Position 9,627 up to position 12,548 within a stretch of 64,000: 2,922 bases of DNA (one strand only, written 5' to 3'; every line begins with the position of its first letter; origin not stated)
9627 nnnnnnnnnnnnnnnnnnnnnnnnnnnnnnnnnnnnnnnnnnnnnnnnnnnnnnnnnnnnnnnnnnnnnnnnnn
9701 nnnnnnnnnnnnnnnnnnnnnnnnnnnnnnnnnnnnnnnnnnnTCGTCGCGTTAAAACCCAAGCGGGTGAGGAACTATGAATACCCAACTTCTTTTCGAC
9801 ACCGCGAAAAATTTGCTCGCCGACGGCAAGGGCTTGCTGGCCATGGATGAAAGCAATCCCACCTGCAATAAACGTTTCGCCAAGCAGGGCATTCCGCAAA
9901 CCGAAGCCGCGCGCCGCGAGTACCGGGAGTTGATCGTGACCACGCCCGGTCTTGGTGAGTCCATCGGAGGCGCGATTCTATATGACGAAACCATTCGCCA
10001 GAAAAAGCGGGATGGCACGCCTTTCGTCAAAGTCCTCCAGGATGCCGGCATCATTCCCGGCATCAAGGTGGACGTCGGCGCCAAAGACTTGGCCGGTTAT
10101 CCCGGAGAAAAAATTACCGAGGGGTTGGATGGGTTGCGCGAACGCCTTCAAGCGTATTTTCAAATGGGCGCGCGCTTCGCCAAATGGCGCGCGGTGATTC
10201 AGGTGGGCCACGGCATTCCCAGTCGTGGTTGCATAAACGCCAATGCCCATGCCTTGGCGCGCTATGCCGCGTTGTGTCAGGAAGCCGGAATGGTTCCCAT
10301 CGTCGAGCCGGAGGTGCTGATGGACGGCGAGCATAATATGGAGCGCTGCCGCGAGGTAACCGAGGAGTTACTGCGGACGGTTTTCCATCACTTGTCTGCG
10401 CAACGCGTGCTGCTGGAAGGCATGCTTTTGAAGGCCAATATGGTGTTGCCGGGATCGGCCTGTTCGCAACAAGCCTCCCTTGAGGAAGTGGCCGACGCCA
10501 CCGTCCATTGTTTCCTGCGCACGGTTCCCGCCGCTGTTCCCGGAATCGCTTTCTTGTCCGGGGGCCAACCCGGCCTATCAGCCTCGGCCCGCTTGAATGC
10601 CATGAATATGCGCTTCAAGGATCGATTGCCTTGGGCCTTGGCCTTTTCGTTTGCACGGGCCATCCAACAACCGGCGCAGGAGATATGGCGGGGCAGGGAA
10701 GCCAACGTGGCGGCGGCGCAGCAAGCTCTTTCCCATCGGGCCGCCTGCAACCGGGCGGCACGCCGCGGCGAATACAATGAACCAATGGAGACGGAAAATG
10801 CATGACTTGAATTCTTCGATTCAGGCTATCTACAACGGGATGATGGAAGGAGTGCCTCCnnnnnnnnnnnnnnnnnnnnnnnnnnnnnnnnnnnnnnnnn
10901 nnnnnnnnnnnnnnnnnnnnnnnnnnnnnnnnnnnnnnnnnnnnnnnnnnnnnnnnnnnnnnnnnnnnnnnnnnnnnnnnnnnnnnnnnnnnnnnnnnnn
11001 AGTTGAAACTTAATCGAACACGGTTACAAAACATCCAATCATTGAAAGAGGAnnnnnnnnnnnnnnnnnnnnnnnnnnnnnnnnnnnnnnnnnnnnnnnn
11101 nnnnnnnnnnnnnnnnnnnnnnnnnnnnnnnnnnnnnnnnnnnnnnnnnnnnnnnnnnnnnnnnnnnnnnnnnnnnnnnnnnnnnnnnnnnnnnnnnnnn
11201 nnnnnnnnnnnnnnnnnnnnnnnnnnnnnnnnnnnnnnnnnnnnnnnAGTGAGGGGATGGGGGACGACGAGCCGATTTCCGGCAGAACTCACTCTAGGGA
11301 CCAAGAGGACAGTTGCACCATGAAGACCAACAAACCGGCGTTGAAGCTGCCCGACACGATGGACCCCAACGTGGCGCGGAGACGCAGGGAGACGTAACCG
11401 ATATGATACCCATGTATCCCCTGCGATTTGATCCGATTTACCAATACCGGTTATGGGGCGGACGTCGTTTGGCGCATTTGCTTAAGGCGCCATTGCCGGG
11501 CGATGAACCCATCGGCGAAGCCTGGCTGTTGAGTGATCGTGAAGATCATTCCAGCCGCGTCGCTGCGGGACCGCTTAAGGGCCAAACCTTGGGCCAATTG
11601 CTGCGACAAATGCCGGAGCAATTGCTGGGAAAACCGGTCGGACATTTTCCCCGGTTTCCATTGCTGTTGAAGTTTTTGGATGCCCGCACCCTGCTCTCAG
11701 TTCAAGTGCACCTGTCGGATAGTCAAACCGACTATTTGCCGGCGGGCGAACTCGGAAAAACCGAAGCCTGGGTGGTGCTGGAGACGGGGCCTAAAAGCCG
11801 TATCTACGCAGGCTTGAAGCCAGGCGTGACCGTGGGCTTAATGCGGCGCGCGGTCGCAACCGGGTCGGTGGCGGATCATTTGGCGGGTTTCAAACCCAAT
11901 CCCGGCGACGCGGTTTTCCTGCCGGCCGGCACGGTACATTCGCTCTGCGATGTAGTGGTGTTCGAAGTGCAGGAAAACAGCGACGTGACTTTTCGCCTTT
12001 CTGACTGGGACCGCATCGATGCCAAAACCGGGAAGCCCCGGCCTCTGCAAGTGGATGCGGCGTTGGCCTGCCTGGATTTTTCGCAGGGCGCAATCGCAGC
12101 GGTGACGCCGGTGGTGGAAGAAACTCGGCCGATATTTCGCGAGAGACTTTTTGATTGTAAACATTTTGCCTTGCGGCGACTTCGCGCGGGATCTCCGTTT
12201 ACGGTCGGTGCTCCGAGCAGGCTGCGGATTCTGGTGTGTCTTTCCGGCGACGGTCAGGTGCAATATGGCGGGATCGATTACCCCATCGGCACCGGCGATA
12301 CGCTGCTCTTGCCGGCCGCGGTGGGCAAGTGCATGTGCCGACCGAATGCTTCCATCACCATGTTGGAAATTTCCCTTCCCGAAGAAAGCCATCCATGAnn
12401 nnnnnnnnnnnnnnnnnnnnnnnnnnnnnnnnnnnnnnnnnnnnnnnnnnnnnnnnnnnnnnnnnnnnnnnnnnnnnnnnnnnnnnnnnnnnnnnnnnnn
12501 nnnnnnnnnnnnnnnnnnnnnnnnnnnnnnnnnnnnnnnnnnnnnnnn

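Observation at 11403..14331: Eukaryote-type HAD phosphomannomutase operonic with GH130 phosphorylase and type I PMI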

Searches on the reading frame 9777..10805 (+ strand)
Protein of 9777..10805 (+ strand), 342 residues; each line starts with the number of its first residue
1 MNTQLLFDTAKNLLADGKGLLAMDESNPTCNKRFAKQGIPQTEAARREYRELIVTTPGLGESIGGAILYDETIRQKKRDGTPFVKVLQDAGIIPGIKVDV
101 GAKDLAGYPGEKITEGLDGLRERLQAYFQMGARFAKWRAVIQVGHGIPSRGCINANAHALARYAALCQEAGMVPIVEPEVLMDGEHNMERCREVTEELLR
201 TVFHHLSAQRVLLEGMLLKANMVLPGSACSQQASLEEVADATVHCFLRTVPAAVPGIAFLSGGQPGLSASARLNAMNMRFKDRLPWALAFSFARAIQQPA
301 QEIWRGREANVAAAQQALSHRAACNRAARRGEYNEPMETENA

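Call 3: search_protein_families(library=pfam, proteins=[window:9777-10805:+], max_evalue=0.01)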
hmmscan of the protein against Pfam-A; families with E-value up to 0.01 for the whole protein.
window:9777-10805:+ (342 aa): 1 family
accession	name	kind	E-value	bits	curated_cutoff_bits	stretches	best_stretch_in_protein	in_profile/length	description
PF00274.25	Glycolytic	-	5e-131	437.1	22.2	1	6-339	2-335/349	Fructose-bisphosphate aldolase class-I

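Call 63: search_protein_families(library=ncbifam, proteins=[window:9777-10805:+], max_evalue=0.001)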
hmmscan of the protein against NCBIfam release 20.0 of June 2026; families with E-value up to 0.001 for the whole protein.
window:9777-10805:+ (342 aa): 2 families
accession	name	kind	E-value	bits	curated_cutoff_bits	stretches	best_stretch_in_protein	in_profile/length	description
NF033379.1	FrucBisAld_I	equivalog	5.8e-153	508.5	250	1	7-329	3-323/324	class I fructose-bisphosphate aldolase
NF003784.0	PRK05377.1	equivalog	9.2e-12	44.9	392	1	48-213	53-213/297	fructose bisphosphate aldolase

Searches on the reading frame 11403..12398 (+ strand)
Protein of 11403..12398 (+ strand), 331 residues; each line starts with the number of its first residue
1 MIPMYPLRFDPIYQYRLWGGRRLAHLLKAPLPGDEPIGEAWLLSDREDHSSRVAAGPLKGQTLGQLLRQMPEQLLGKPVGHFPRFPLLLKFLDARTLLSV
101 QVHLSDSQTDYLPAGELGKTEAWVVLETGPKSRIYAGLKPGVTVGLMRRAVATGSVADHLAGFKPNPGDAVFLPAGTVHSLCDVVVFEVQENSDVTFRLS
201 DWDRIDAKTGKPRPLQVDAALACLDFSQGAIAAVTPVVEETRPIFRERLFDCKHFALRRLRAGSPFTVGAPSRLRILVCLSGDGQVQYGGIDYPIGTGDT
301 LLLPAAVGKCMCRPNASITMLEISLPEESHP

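Call 3: search_protein_families(library=pfam, proteins=[window:11403-12398:+], max_evalue=0.01)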
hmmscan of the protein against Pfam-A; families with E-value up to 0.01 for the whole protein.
window:11403-12398:+ (331 aa): 5 families
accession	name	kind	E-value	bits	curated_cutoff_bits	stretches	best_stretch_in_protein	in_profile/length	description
PF20511.4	PMI_typeI_cat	-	4.2e-10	40.3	22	1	8-110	3-108/143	Phosphomannose isomerase type I, catalytic domain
PF07883.17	Cupin_2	-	0.00016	21.8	27.2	0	276-306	21-51/70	Cupin domain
PF21621.3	MPI_cupin_dom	-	0.00034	21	27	1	267-309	23-65/79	Mannose-6-phosphate isomerase, cupin domain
PF12852.13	Cupin_6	-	0.0012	19.1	26.7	0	257-311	17-74/183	Cupin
PF02311.25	AraC_binding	-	0.0023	18.1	21.1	0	272-305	22-55/135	AraC-like ligand binding domain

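Call 4: search_protein_families(library=ncbifam, proteins=[window:11403-12398:+], max_evalue=0.01)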
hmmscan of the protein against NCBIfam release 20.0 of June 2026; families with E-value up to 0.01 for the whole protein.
window:11403-12398:+ (331 aa): 2 families
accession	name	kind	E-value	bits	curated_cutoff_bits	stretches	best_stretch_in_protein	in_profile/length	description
TIGR00218.1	manA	equivalog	5.1e-32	111.4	116.2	2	13-105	11-100/359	mannose-6-phosphate isomerase, class I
NF011710.0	PRK15131.1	equivalog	1.6e-10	40.5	571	1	16-109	11-105/391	mannose-6-phosphate isomerase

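Call 30: search_solved_structures(query=window:11403-12398:+, max_evalue=0.001, show_alignments=2)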
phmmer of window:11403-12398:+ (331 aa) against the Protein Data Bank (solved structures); distinct sequences matched with E-value up to 0.001: 13.
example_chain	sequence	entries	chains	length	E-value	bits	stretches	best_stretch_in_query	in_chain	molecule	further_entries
1qwr_A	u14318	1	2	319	8.8e-36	126.8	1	5-308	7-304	Mannose-6-phosphate isomerase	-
1zx5_A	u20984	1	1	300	5.6e-16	61.7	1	15-207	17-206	mannosephosphate isomerase, putative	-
5zt5_A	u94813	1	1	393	5.4e-07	32.2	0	16-108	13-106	Mannose-6-phosphate isomerase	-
2wfp_A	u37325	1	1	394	5.4e-07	32.2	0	15-107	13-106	MANNOSE-6-PHOSPHATE ISOMERASE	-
5zuy_A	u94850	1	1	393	5.6e-07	32.1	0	16-107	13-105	Mannose-6-phosphate isomerase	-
3h1m_A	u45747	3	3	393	5.6e-07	32.1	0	16-107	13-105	Mannose-6-phosphate isomerase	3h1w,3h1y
5zvu_A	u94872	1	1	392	6.1e-07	32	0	16-107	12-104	Mannose-6-phosphate isomerase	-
5zvr_A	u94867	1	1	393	1.4e-06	30.8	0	16-107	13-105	Mannose-6-phosphate isomerase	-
5zv0_A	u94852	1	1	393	3.8e-06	29.4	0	16-107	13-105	Mannose-6-phosphate isomerase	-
5zvx_A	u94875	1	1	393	3.9e-06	29.4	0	16-107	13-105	Mannose-6-phosphate isomerase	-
5zuw_A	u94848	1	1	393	5.7e-06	28.8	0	16-105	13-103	Mannose-6-phosphate isomerase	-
5zt4_A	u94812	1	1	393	9e-06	28.1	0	16-104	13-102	Mannose-6-phosphate isomerase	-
5zt6_A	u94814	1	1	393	1.4e-05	27.5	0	16-107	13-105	Mannose-6-phosphate isomerase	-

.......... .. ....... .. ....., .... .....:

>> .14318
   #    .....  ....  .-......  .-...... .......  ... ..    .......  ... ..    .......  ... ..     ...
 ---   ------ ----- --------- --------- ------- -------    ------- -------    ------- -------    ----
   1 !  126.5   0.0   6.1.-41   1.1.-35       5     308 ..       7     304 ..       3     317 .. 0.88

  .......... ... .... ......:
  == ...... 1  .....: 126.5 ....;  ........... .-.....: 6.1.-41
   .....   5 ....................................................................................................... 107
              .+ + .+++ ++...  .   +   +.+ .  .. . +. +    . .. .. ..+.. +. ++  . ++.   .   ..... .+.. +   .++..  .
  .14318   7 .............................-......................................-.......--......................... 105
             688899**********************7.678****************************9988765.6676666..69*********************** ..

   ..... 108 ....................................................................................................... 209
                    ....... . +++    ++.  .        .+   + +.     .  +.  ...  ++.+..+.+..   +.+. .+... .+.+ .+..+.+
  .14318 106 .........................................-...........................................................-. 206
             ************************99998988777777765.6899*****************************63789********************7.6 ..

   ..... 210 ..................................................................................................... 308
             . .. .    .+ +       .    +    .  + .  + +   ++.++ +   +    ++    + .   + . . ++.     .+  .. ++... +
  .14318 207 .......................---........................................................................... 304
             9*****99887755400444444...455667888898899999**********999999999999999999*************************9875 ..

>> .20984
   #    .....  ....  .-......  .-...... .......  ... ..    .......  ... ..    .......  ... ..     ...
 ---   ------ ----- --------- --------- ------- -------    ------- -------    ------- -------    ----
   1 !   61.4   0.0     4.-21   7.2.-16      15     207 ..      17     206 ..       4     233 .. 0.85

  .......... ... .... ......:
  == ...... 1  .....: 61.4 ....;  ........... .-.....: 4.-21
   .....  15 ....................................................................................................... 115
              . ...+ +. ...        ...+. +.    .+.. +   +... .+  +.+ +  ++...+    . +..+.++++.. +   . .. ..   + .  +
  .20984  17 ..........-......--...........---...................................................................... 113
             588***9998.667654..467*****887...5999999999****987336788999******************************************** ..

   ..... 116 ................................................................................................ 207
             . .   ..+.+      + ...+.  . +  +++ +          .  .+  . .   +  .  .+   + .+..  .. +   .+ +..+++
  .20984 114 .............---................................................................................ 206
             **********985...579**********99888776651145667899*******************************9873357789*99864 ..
